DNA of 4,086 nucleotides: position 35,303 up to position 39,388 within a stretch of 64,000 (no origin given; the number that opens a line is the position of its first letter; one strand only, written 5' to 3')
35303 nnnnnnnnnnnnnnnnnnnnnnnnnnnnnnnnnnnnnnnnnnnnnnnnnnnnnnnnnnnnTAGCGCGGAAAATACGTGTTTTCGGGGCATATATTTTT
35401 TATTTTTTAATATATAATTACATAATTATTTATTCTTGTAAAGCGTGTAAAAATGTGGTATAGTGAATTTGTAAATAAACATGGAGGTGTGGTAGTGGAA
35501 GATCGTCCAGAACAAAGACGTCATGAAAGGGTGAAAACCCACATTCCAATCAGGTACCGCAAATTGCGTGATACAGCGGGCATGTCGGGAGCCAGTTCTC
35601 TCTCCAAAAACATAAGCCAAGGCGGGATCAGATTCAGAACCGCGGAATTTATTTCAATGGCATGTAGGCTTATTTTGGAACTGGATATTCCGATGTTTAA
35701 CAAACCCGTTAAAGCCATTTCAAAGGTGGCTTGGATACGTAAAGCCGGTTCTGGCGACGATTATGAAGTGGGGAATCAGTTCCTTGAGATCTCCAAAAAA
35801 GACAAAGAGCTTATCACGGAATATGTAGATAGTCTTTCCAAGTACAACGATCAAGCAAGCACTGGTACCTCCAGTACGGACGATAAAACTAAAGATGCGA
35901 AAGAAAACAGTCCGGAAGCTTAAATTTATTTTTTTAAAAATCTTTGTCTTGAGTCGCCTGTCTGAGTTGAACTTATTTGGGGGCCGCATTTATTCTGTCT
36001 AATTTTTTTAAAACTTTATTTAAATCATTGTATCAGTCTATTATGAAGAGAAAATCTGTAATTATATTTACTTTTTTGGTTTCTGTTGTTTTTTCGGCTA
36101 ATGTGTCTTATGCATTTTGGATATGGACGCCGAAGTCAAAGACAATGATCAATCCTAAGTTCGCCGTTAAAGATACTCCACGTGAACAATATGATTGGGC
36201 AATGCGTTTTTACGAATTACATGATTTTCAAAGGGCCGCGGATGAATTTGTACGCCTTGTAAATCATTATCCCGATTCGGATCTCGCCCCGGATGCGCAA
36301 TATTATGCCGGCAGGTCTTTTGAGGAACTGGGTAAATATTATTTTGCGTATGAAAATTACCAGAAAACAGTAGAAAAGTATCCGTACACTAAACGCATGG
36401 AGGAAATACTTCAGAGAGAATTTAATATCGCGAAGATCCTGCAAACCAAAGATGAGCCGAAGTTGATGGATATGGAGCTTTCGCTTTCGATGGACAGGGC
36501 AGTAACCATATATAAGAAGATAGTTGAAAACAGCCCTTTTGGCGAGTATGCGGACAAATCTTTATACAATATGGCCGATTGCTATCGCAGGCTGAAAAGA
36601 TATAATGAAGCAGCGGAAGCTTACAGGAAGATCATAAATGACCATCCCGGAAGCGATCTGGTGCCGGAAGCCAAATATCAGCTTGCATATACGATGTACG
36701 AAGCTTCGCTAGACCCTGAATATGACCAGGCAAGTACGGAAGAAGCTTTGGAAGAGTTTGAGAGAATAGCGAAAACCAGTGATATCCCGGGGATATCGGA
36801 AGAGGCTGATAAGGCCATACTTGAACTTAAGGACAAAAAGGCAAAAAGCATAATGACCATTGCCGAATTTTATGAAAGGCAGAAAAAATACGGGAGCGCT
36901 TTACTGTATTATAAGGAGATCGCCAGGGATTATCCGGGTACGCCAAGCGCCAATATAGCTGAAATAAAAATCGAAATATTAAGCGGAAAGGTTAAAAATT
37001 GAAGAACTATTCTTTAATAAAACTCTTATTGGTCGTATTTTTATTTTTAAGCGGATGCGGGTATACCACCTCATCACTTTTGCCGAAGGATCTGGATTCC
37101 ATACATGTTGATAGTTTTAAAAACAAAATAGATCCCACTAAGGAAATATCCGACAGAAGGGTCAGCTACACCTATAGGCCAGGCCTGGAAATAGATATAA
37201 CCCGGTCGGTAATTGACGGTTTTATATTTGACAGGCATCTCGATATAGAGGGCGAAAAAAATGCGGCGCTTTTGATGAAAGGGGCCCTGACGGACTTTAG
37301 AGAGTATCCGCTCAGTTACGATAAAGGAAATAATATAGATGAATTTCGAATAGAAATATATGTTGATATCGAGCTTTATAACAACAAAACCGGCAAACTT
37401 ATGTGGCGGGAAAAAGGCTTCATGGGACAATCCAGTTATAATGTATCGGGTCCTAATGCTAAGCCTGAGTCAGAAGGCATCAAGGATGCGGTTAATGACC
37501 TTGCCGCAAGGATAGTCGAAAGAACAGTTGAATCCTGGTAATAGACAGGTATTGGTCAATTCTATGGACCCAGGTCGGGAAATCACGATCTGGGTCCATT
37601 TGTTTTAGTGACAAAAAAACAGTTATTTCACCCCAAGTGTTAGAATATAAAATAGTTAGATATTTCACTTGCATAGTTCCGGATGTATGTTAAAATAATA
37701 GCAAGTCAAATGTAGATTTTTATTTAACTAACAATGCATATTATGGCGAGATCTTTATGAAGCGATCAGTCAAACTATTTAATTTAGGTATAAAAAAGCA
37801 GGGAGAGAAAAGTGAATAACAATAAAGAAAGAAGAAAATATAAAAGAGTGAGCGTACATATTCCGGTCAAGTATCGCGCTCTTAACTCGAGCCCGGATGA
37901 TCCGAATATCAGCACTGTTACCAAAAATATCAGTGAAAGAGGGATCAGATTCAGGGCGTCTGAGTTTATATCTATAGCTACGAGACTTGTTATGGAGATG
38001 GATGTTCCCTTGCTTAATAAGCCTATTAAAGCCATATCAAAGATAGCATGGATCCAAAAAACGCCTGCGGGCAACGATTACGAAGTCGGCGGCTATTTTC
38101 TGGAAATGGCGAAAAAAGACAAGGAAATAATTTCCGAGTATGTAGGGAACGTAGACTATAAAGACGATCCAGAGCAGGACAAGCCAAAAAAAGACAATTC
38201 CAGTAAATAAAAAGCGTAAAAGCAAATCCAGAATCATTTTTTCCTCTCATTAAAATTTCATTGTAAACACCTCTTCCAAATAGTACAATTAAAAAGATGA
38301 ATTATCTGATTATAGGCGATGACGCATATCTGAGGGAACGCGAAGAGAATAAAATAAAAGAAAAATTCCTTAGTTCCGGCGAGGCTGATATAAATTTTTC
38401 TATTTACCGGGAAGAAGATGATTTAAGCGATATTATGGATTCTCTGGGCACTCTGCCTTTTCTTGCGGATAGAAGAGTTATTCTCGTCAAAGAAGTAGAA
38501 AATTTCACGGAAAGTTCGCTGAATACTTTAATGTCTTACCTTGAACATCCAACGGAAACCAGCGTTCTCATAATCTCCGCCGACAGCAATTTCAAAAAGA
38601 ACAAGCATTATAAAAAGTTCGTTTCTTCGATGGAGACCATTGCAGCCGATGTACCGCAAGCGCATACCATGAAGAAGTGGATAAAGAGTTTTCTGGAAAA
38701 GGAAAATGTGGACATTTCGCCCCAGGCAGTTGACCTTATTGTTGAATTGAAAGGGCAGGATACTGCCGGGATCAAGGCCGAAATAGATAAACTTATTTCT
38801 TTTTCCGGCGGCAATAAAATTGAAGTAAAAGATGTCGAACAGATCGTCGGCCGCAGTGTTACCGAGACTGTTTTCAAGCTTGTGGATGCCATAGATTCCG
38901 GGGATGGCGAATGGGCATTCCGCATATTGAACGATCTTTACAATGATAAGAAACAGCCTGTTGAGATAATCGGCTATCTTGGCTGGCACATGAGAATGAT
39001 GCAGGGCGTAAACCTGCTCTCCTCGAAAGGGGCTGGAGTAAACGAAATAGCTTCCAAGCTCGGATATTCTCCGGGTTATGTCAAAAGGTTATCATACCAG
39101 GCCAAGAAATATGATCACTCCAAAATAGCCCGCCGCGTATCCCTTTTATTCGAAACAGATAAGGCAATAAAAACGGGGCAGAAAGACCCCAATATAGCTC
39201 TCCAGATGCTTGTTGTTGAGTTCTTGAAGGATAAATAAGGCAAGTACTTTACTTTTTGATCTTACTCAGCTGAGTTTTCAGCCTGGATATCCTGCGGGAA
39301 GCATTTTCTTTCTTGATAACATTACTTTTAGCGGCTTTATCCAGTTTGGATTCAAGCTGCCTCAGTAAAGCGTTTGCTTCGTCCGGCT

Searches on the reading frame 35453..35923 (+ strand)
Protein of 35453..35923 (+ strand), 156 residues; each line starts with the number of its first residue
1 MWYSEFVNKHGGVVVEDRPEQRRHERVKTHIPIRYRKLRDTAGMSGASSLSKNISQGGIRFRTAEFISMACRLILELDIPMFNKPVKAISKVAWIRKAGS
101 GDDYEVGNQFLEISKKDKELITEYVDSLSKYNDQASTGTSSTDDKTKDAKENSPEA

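Call 57: search_protein_families(library=pfam, proteins=[window:35453-35923:+], max_evalue=0.0001)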
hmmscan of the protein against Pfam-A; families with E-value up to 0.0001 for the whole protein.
window:35453-35923:+ (156 aa): 1 family
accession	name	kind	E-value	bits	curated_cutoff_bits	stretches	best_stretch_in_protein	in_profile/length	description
PF07238.19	PilZ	-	4.5e-11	43.4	22.5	1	20-126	1-101/102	PilZ domain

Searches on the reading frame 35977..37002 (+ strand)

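Call 57: search_protein_families(library=pfam, proteins=[window:35977-37002:+], max_evalue=0.0001)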
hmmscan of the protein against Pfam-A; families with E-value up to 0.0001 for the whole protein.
window:35977-37002:+ (341 aa): 9 families
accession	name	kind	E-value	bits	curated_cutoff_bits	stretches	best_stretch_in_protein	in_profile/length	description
PF13174.12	TPR_6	-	7e-19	67.5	26.3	1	195-226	2-33/33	Tetratricopeptide repeat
PF13525.12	YfiO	-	4.4e-15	56.4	25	1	172-326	21-178/203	Outer membrane lipoprotein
PF13428.12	TPR_14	-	2.3e-13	49.8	23.5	0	196-230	4-35/44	Tetratricopeptide repeat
PF07719.23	TPR_2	-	2.3e-12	46.4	27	1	195-221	3-29/34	Tetratricopeptide repeat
PF13432.12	TPR_16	-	5.8e-11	43.1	32.7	0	72-121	1-47/65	Tetratricopeptide repeat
PF13424.12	TPR_12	-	8.6e-06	26.3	30.1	0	175-219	22-71/77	Tetratricopeptide repeat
PF12895.13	ANAPC3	-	3.5e-05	24.4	27.2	0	175-241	8-67/82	Anaphase-promoting complex, cyclosome, subunit 3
PF14559.12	TPR_19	-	4e-05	24.3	25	0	174-226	9-58/68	Tetratricopeptide repeat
PF00515.34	TPR_1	-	4.2e-05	23.6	27.8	1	194-220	2-28/34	Tetratricopeptide repeat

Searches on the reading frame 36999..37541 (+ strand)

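Call 57: search_protein_families(library=pfam, proteins=[window:36999-37541:+], max_evalue=0.0001)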
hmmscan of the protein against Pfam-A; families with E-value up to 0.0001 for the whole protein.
window:36999-37541:+ (180 aa): 1 family
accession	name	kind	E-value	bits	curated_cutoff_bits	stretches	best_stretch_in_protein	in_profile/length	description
PF04390.17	LptE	-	6.9e-05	23.9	23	1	35-175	4-117/118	Lipopolysaccharide-assembly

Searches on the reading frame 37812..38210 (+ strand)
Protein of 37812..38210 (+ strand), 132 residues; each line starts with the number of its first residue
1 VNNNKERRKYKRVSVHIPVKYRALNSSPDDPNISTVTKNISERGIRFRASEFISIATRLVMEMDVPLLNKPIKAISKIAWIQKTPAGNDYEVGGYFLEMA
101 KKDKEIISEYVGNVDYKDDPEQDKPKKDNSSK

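Call 57: search_protein_families(library=pfam, proteins=[window:37812-38210:+], max_evalue=0.0001)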
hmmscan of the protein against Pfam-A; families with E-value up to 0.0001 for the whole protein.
window:37812-38210:+ (132 aa): 1 family
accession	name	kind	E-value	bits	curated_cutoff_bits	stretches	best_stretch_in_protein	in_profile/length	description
PF07238.19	PilZ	-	9.3e-11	42.4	22.5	1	6-111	1-100/102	PilZ domain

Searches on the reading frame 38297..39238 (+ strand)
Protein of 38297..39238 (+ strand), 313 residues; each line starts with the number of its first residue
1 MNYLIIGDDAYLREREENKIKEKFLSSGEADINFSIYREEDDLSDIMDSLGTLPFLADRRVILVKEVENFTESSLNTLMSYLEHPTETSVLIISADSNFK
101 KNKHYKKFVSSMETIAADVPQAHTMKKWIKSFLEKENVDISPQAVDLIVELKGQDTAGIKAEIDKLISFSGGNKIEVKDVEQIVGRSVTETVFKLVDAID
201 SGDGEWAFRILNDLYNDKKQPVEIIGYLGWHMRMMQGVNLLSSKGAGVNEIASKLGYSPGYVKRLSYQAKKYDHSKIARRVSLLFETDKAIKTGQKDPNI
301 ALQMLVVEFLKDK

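Call 57: search_protein_families(library=pfam, proteins=[window:38297-39238:+], max_evalue=0.0001)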
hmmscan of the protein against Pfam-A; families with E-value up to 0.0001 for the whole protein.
window:38297-39238:+ (313 aa): 3 families
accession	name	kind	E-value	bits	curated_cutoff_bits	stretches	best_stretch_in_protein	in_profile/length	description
PF21694.2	DNA_pol3_delta_C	-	4.6e-27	94.8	27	1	190-309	2-121/121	DNA polymerase III delta subunit, C-terminal domain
PF06144.19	DNA_pol3_delta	-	1.4e-15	57.8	21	1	3-108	1-114/124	DNA polymerase III, delta subunit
PF13177.12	DNA_pol3_delta2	-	4.6e-06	27.2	27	1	41-96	84-139/161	DNA polymerase III, delta subunit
